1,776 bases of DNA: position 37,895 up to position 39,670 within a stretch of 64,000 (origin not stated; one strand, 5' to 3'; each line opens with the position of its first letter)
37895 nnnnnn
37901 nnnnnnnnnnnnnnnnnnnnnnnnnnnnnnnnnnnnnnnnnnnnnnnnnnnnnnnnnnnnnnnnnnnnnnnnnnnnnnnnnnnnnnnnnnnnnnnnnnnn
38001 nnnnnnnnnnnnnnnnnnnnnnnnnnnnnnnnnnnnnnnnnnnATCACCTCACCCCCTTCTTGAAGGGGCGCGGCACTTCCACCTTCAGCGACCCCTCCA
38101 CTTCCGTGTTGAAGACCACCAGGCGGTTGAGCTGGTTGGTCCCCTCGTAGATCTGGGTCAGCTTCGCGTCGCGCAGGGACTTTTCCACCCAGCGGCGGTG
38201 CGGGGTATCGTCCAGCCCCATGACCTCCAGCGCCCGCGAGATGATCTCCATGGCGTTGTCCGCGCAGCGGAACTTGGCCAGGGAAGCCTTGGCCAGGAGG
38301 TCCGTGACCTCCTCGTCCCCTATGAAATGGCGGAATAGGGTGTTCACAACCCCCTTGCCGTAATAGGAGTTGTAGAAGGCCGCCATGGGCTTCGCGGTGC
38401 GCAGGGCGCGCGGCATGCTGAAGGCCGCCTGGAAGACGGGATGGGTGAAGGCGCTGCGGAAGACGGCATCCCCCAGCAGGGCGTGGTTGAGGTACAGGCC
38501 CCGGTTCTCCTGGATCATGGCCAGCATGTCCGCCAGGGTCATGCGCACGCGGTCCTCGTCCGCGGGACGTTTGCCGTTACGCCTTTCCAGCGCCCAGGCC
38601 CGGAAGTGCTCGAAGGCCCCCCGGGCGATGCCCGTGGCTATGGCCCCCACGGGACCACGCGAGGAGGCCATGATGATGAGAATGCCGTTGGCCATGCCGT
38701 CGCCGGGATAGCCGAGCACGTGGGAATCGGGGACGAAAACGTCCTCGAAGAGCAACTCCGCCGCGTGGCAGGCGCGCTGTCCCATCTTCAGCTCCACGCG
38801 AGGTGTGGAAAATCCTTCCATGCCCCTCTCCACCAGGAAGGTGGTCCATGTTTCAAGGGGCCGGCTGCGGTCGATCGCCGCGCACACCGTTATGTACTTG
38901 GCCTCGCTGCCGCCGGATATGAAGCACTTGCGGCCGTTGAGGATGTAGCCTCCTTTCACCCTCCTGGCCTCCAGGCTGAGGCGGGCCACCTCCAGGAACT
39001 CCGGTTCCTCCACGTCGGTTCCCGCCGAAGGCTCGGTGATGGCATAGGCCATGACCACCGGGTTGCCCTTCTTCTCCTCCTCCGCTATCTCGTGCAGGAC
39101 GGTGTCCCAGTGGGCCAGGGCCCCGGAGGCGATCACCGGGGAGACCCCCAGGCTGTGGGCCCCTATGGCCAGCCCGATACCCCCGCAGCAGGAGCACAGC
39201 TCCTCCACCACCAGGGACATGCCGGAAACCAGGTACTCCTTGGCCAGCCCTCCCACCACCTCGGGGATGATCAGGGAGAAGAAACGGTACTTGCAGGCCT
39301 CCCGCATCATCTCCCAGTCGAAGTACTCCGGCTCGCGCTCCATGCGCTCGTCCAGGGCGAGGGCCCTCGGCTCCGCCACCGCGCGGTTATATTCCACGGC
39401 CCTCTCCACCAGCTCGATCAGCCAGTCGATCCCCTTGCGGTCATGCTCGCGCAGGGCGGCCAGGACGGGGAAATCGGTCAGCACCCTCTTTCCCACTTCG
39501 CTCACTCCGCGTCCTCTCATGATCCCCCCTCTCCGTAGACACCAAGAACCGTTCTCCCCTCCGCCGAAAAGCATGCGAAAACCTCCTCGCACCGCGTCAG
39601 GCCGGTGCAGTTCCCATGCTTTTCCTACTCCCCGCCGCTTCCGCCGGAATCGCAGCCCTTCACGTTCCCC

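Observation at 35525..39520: igr/steroid-type beta-oxidation module: SCPx thiolase plus a catalytic/non-catalytic ACAD pair with 1-nt gene spacing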

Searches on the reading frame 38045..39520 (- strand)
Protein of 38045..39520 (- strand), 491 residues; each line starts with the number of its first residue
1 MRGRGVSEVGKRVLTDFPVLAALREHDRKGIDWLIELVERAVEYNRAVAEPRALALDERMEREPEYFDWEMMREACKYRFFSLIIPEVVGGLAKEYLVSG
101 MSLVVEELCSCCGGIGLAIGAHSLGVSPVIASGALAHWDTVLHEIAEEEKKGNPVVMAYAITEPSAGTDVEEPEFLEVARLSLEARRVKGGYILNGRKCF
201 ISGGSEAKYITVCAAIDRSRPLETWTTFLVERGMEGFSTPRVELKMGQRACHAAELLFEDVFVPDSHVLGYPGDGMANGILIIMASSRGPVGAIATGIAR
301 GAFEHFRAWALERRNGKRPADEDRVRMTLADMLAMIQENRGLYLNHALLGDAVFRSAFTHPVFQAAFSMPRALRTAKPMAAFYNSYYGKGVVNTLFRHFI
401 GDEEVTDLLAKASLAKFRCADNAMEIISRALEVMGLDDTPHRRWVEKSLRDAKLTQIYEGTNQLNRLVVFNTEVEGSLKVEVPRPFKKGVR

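Call 8: search_protein_families(library=pfam, proteins=[window:38045-39520:-], max_evalue=0.01)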
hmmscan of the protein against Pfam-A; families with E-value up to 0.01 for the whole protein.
window:38045-39520:- (491 aa): 4 families
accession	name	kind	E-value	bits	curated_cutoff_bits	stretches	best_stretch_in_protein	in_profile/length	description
PF02770.24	Acyl-CoA_dh_M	-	4.6e-18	65.6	33.3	1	158-261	1-97/97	Acyl-CoA dehydrogenase, middle domain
PF00441.29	Acyl-CoA_dh_1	-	2.5e-16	60.6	22.4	2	409-469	85-145/150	Acyl-CoA dehydrogenase, C-terminal domain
PF02771.21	Acyl-CoA_dh_N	-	1.7e-09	38.4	22.9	1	46-148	12-112/113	Acyl-CoA dehydrogenase, N-terminal domain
PF08028.16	Acyl-CoA_dh_2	-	5.9e-08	33.5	22.7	1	292-340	4-55/134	Acyl-CoA dehydrogenase, C-terminal domain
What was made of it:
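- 38045..39520 (-): alpha subunit: 491-aa catalytic ACAD. It has an N-terminal helical extension and a ~55-aa helical insertion in the C-terminal domain. Pfam N/M/C domains (call 8).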

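Call 11: search_solved_structures(query=window:38045-39520:-, max_evalue=0.001, show_alignments=2)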
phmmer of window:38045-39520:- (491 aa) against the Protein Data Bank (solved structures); distinct sequences matched with E-value up to 0.001: 87 (the best 60 are shown).
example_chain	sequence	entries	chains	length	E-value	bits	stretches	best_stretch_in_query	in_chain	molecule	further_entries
1ukw_A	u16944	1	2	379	2.6e-40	141.8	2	62-345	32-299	acyl-CoA dehydrogenase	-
2dvl_A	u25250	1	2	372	1.8e-38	135.8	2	47-348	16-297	Acyl-CoA dehydrogenase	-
7p98_A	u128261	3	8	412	2.4e-38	135.4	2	48-347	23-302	Short-chain acyl-CoA dehydrogenase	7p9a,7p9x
1udy_A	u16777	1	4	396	1.6e-37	132.6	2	35-344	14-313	Acyl-CoA dehydrogenase, medium-chain specific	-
3mdd_A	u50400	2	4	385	2.5e-37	132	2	50-344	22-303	MEDIUM CHAIN ACYL-COA DEHYDROGENASE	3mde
5ol2_C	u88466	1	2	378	7e-37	130.5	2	49-348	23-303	Acyl-CoA dehydrogenase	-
4l1f_A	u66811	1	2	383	2.4e-36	128.8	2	65-349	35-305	Acyl-CoA dehydrogenase domain protein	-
1ege_A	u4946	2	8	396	3.8e-35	124.8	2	30-346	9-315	MEDIUM CHAIN ACYL-COA DEHYDROGENASE | Acyl-CoA dehydrogenase, medium-chain specific, mitochondrial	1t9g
2a1t_A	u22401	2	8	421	4.5e-35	124.6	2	30-346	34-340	Acyl-CoA dehydrogenase, medium-chain specific, mitochondrial precursor | Medium-chain specific acyl-CoA dehydrogenase, mitochondrial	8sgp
4p13_A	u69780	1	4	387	1.1e-34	123.3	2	65-345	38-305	Medium-chain specific acyl-CoA dehydrogenase, mitochondrial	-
1egc_A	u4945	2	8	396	4.1e-34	121.4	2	30-346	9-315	MEDIUM CHAIN ACYL-COA DEHYDROGENASE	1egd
8i4p_A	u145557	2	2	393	8.7e-34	120.3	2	51-341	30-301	Acyl-CoA dehydrogenase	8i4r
7w0j_A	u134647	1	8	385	8.9e-34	120.3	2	51-341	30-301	Acyl-CoA dehydrogenase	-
3pfd_A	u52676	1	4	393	1.4e-33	119.7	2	59-342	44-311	Acyl-CoA dehydrogenase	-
9w60_A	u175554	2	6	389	4.4e-33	118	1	45-344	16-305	Butyryl CoA dehydrogenase apo protein | Butyryl CoA Dehydrogenase with FAD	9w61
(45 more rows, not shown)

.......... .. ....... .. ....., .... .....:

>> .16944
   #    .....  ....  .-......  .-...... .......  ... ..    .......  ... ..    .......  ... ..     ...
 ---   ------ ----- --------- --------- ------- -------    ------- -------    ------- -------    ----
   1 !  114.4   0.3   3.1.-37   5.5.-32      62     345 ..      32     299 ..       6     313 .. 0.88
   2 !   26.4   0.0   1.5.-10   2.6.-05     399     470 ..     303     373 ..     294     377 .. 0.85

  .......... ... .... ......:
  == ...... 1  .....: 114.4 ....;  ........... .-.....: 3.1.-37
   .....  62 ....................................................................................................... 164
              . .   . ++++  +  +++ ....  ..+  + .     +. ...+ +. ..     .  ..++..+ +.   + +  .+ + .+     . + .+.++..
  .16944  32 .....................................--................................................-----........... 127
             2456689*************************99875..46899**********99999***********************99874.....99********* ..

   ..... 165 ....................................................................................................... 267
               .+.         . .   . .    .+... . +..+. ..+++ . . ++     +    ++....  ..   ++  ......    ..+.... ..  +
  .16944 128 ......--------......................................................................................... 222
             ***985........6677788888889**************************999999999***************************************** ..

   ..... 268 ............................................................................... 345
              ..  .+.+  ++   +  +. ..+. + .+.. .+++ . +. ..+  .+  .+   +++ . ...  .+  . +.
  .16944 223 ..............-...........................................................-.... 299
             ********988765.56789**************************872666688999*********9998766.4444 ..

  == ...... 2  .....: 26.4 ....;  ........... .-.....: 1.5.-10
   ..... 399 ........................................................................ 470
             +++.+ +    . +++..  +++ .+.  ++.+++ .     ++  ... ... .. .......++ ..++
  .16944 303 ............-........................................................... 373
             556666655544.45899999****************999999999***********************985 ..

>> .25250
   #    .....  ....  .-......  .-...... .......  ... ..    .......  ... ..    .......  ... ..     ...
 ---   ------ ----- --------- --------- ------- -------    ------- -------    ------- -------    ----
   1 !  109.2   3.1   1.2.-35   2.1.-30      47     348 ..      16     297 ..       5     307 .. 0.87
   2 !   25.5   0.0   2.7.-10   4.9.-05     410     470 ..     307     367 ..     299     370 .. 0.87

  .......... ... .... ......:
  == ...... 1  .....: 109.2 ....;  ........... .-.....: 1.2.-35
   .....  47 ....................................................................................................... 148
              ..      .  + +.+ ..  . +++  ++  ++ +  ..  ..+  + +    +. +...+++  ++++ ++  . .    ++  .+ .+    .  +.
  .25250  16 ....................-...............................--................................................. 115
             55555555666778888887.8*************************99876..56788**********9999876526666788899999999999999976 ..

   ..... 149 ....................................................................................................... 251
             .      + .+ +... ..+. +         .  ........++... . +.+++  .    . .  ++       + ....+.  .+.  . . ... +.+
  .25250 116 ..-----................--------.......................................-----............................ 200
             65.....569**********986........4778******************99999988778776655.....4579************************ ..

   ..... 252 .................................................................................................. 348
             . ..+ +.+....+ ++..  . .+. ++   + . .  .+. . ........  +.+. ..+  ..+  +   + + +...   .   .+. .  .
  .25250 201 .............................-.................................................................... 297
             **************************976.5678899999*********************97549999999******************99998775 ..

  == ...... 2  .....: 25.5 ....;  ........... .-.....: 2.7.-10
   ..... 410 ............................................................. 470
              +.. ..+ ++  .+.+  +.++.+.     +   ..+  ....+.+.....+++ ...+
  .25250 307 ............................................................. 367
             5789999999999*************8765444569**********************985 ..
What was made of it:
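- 38321..38488 (-): alpha-specific helical insertion (residues ~345-400), with no counterpart in solved ACADs. Two-piece C-domain match (calls 8, 11).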

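Call 22: find_homologous_proteins(query=window:38045-39520:-, max_evalue=0.00001)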
Query window:38045-39520:- (491 aa): 2045 proteins with E <= 0.00001 among 8000 candidates; the best 120 are listed.
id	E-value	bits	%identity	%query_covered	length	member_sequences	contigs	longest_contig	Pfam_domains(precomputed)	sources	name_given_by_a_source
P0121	0.0e+0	1074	99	98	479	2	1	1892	PF02770.25,PF00441.30,PF08028.17,PF02771.22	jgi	jgi:butyryl-CoA dehydrogenase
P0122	1.8e-266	903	80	100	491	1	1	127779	PF02770.25,PF00441.30,PF08028.17,PF02771.22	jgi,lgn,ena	jgi:butyryl-CoA dehydrogenase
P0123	3.4e-263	892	78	99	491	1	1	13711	PF02770.25,PF00441.30,PF08028.17,PF02771.22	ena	-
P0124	6.8e-263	891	78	100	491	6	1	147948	PF02770.25,PF00441.30,PF08028.17,PF02771.22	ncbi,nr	ncbi:MAG: acyl-CoA dehydrogenase family protein [Actinomycetota bacterium]|nr:acyl-CoA dehydrogenase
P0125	3.9e-262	888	78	100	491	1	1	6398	PF02770.25,PF00441.30,PF08028.17,PF02771.22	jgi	jgi:acyl-CoA dehydrogenase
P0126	9.2e-262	887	79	100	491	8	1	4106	PF02770.25,PF00441.30,PF08028.17,PF02771.22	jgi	jgi:butyryl-CoA dehydrogenase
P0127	1.1e-261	887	78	100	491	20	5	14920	PF02770.25,PF00441.30,PF08028.17,PF02771.22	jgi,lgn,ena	-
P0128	4.7e-261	885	78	100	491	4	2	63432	PF02770.25,PF00441.30,PF08028.17,PF02771.22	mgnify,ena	mgnify:CR=1 FL=1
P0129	6.1e-261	884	78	100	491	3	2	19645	PF02770.25,PF00441.30,PF08028.17,PF02771.22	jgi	jgi:acyl-CoA dehydrogenase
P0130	6.3e-260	881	79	100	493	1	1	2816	PF02770.25,PF00441.30,PF08028.17,PF02771.22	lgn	-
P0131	4.1e-258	875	77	100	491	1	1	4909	PF02770.25,PF00441.30,PF08028.17,PF02771.22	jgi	jgi:acyl-CoA dehydrogenase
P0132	8.6e-258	874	77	99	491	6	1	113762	PF02770.25,PF00441.30,PF08028.17,PF02771.22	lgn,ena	-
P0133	1.1e-256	870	76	100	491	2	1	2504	PF02770.25,PF00441.30,PF08028.17,PF02771.22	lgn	-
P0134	3.0e-256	869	76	100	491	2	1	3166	PF02770.25,PF00441.30,PF08028.17,PF02771.22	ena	-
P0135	5.9e-253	858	76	100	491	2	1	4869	PF02770.25,PF00441.30,PF08028.17,PF02771.22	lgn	-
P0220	1.2e-130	455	46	97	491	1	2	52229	PF02770.25,PF00441.30,PF08028.17,PF02771.22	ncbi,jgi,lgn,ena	-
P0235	1.7e-108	382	46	88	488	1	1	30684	PF02770.25,PF00441.30,PF02771.22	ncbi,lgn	ncbi:MAG: acyl-CoA dehydrogenase family protein [Nitrososphaerota archaeon]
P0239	1.1e-107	379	45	94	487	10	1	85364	PF02770.25,PF00441.30,PF08028.17,PF02771.22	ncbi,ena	-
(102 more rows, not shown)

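Call 23: find_encoding_contigs(protein=P0235, flank=8000, max_places=1)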
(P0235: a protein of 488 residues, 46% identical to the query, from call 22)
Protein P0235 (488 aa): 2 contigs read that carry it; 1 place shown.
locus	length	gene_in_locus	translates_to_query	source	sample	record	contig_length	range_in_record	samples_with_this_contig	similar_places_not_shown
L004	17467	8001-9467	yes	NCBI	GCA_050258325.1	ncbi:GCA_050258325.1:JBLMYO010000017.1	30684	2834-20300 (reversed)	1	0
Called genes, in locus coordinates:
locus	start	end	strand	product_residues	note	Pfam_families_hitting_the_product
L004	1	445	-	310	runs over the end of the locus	PF02628:COX15-CtaA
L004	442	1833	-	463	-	PF01266:DAO (faint), PF01593:Amino_oxidase, PF13450:NAD_binding_8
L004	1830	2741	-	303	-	PF00762:Ferrochelatase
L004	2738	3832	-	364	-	-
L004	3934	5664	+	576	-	PF01590:GAF, PF13185:GAF_2, PF01590:GAF, PF13185:GAF_2, PF13492:GAF_3 (weak), PF07730:HisKA_3 (weak), PF02518:HATPase_c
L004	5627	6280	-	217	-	PF00072:Response_reg, PF00196:GerE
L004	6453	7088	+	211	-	PF00072:Response_reg, PF00196:GerE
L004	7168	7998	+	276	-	PF06314:ADC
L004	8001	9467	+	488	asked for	PF02771:Acyl-CoA_dh_N, PF02770:Acyl-CoA_dh_M, PF00441:Acyl-CoA_dh_1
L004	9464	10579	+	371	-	PF02771:Acyl-CoA_dh_N, PF00441:Acyl-CoA_dh_1, PF08028:Acyl-CoA_dh_2 (weak)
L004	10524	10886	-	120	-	-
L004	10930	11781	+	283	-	PF14247:DUF4344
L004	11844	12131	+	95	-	PF03992:ABM (faint)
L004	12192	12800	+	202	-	PF01569:PAP2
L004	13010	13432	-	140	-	PF00075:RNase_H, PF13456:RVT_3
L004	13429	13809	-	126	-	-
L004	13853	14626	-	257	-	PF04542:Sigma70_r2, PF04539:Sigma70_r3, PF08281:Sigma70_r4_2, PF04545:Sigma70_r4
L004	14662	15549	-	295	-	PF02899:Phage_int_SAM_1, PF00589:Phage_integrase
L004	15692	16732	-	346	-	PF12229:PG_binding_4, PF03734:YkuD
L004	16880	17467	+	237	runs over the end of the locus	PF01812:5-FTHF_cyc-lig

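Call 24: find_encoding_contigs(protein=P0239, flank=8000, max_places=1)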
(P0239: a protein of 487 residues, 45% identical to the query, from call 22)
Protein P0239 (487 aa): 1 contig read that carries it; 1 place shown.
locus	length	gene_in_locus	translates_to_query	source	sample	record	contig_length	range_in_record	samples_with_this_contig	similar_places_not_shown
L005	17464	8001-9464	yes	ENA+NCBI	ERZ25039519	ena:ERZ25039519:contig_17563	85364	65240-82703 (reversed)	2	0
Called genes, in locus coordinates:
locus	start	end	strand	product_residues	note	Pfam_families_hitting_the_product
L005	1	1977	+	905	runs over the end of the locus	PF06165:GH94_b-supersand, PF17167:Glyco_hydro_94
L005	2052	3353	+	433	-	PF13336:AcetylCoA_hyd_C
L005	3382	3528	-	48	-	-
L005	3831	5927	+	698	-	PF13380:CoA_binding_2, PF13607:Succ_CoA_lig, PF13549:ATP-grasp_5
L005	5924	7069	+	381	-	PF01408:GFO_IDH_MocA, PF02894:GFO_IDH_MocA_C, PF22725:GFO_IDH_MocA_C3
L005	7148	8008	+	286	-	PF06314:ADC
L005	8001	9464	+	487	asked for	PF08028:Acyl-CoA_dh_2 (faint), PF02771:Acyl-CoA_dh_N, PF02770:Acyl-CoA_dh_M, PF00441:Acyl-CoA_dh_1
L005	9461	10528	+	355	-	PF02771:Acyl-CoA_dh_N, PF00441:Acyl-CoA_dh_1, PF08028:Acyl-CoA_dh_2 (weak)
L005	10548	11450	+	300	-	PF00106:adh_short, PF08659:KR, PF13561:adh_short_C2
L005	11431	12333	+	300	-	-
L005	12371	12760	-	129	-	-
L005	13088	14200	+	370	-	PF00664:ABC_membrane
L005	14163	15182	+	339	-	PF00005:ABC_tran, PF02463:SMC_N (weak)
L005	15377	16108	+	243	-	PF03006:HlyIII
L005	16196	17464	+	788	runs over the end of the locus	PF03176:MMPL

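Call 25: find_encoding_contigs(protein=P0220, flank=8000, max_places=1)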
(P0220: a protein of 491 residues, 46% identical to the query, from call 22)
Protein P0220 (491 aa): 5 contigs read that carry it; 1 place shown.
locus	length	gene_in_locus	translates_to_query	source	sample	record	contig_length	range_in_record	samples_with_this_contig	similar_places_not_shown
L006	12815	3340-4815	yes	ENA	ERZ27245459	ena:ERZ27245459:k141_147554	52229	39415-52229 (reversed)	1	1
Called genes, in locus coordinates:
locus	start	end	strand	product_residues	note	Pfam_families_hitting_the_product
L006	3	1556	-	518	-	?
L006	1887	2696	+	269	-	PF06314:ADC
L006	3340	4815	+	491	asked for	PF02771:Acyl-CoA_dh_N, PF02770:Acyl-CoA_dh_M, PF00441:Acyl-CoA_dh_1, PF08028:Acyl-CoA_dh_2, PF00441:Acyl-CoA_dh_1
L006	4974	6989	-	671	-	PF01229:Glyco_hydro_39, PF01833:TIG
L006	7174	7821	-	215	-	PF01895:PhoU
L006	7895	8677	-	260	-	PF02463:SMC_N (faint), PF00005:ABC_tran, PF13304:AAA_21 (weak)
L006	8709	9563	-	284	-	PF00528:BPD_transp_1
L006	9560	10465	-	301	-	PF00528:BPD_transp_1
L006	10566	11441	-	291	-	PF12849:PBP_like_2, PF03466:LysR_substrate (faint), PF12727:PBP_like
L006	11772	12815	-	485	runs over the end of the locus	PF00989:PAS (weak), PF08448:PAS_4 (weak), PF00512:HisKA, PF02518:HATPase_c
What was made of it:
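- L006 shows a large subunit with no small gene beside it (call 25).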

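Call 26: search_protein_families(library=ncbifam, proteins=[window:38045-39520:-], max_evalue=0.001)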
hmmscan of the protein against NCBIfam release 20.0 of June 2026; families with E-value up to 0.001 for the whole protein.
window:38045-39520:- (491 aa): 14 families
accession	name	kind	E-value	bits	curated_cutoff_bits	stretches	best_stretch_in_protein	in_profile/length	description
NF042972.1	AcrlCoAredClosAcrC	equivalog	3.8e-47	160.8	640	2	40-351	15-306/378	acryloyl-CoA reductase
NF043006.1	CyhCrbnylCoADH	equivalog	5.3e-47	160.6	650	2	77-351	46-305/380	cyclohexane-1-carbonyl-CoA dehydrogenase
NF042439.1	SulpropCoADesulf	equivalog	2.2e-36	125.4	600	2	46-348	9-296/379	3-sulfinopropanoyl-CoA desulfinase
NF058590.1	AcCoDHFadEBacil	equivalog_domain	2.9e-34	118.5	600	2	55-333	42-303/586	acyl-CoA dehydrogenase FadE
NF008997.0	PRK12341.1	equivalog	3.2e-24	85.7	537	2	67-347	38-302/382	acyl-CoA dehydrogenase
NF053553.1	prodigi_MBC_PigA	equivalog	3.6e-24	85.6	500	1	59-316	29-273/381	prodigiosin MBC biosynthesis dehydrogenase PigA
NF002885.1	PRK03354.1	equivalog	1.2e-21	77.2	540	1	71-345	42-297/378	crotonobetainyl-CoA dehydrogenase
NF045652.1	ProlPCPDhRedW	equivalog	7.8e-20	71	650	1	74-340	39-293/376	L-prolyl-[peptidyl-carrier protein] dehydrogenase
NF045552.1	GlutCoADH_Des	equivalog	4.1e-19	69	470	1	69-345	40-302/387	glutaryl-CoA dehydrogenase Acd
TIGR03207.1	cyc_hxne_CoA_dh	equivalog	1.3e-18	67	575.35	1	62-351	28-302/372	cyclohexanecarboxyl-CoA dehydrogenase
NF052270.1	Staph_DH_FadE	equivalog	2.6e-15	56.1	600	1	158-327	141-299/400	acyl-CoA dehydrogenase FadE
TIGR04022.1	sulfur_SfnB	equivalog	1.6e-07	30.6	430.9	1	177-313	127-257/391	SfnB family sulfur acquisition oxidoreductase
NF043015.1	DibenthMonoxDszC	equivalog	1e-06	27.8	850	1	81-317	56-282/415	dibenzothiophene monooxygenase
NF045629.1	monooxsub_HsaA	equivalog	1.2e-06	27.6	450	1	185-270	114-198/383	3-hydroxy-9,10-secoandrosta-1,3,5(10)-triene-9,17-dione monooxygenase oxygenase subunit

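Call 59: predict_structure(alignment_id=A2)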
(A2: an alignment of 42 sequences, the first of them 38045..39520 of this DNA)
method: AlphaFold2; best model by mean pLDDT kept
length: 491 residues; sequences in the alignment: 42
mean_pLDDT: 91.8   pTM: 0.92
mean pLDDT of the five models: 91.8, 90.2, 89.2, 88.8, 88.3
residues with pLDDT >= 90: 381; 70-90: 93; 50-70: 11; < 50: 6
segments of 3 or more residues with pLDDT < 50: 1-3
pLDDT, mean of each block of 10 residues (from residue 1): 73 96 95 97 97 89 86 96 93 93 97 91 93 91 97 95 86 91 95 93 85 94 95 94 65 87 96 92 94 97 98 93 98 98 97 86 83 90 93 92 96 97 97 94 94 77 92 96 87 60
secondary structure, 60 per line:
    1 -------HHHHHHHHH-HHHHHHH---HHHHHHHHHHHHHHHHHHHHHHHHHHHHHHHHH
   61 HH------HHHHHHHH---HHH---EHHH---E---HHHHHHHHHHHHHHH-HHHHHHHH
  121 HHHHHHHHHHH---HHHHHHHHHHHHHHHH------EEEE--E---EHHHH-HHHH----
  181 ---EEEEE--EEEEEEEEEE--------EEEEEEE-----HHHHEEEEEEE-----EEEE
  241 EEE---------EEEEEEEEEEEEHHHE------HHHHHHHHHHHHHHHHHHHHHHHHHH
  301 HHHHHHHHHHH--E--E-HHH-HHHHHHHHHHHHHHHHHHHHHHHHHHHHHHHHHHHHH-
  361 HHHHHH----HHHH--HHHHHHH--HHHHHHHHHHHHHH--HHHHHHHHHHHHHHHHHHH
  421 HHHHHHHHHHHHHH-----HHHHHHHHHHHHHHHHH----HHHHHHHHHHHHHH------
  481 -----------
elements in order: H8-16 H18-24 H28-62 H69-76 H97-111 H113-131 H135-150 E157-160 H168-171 H173-176 E184-188 E191-200 E209-215 H221-224 E225-231 E237-243 E253-264 H275-311 H323-359 H361-366 H371-374 H377-383 H386-399 H402-434 H440-456 H461-474
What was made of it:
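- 38045..39520 (-): AF2 pLDDT 91.8 (call 59).
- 38321..38488 (-): AF2 helices 361-399 (call 59).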
